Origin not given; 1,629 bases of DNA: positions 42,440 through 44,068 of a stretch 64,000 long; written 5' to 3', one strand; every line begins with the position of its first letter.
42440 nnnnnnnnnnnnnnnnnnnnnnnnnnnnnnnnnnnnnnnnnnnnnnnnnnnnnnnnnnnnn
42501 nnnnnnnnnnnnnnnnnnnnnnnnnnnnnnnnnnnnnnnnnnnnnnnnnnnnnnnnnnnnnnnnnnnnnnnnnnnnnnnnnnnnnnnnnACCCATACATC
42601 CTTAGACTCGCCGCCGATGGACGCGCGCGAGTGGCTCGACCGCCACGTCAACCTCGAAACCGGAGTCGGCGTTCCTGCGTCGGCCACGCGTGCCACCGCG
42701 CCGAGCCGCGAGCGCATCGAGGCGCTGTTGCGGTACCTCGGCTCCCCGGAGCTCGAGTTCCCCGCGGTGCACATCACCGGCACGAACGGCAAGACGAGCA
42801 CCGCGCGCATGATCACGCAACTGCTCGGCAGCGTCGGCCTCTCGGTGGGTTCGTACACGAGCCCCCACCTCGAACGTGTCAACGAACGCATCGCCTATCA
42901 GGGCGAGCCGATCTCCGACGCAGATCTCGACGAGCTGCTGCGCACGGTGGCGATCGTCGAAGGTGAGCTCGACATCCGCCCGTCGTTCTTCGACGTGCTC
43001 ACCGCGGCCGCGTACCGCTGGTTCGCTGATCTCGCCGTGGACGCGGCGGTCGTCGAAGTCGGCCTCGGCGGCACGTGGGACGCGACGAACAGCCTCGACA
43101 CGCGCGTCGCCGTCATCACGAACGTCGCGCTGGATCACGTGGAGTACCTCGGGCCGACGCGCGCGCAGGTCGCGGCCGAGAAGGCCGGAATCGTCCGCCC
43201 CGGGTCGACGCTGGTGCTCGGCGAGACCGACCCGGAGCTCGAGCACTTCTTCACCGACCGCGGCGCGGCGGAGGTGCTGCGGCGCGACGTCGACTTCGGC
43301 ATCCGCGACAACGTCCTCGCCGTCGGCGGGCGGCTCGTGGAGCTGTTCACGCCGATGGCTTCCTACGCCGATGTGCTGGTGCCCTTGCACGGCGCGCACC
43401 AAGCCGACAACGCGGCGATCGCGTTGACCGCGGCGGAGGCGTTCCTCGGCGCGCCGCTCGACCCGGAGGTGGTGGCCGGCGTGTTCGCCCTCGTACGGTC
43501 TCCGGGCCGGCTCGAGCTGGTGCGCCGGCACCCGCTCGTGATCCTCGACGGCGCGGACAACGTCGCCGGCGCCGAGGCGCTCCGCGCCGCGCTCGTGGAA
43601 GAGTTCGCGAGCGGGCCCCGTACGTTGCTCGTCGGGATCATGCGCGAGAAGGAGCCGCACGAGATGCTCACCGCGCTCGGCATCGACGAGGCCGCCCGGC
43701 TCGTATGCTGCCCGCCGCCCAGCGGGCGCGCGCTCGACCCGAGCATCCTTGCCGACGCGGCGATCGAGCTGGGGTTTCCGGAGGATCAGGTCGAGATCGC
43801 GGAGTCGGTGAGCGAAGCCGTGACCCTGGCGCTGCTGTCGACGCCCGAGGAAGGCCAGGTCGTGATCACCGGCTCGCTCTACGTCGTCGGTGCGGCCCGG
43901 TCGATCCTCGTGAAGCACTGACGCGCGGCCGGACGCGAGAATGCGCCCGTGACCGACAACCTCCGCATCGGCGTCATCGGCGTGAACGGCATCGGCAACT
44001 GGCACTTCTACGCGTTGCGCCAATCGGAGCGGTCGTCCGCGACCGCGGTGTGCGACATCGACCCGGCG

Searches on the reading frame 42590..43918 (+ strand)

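Call 57: search_protein_families(library=pfam, proteins=[window:42590-43918:+], max_evalue=0.0001)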
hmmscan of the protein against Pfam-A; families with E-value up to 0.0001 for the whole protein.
window:42590-43918:+ (443 aa): 2 families
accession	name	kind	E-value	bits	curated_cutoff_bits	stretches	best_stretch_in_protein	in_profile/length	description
PF08245.18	Mur_ligase_M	-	2.6e-15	57.4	24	1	149-282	56-200/200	Mur ligase middle domain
PF02875.26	Mur_ligase_C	-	3.4e-13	51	28.4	1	306-429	1-126/127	Mur ligase, glutamate ligase domain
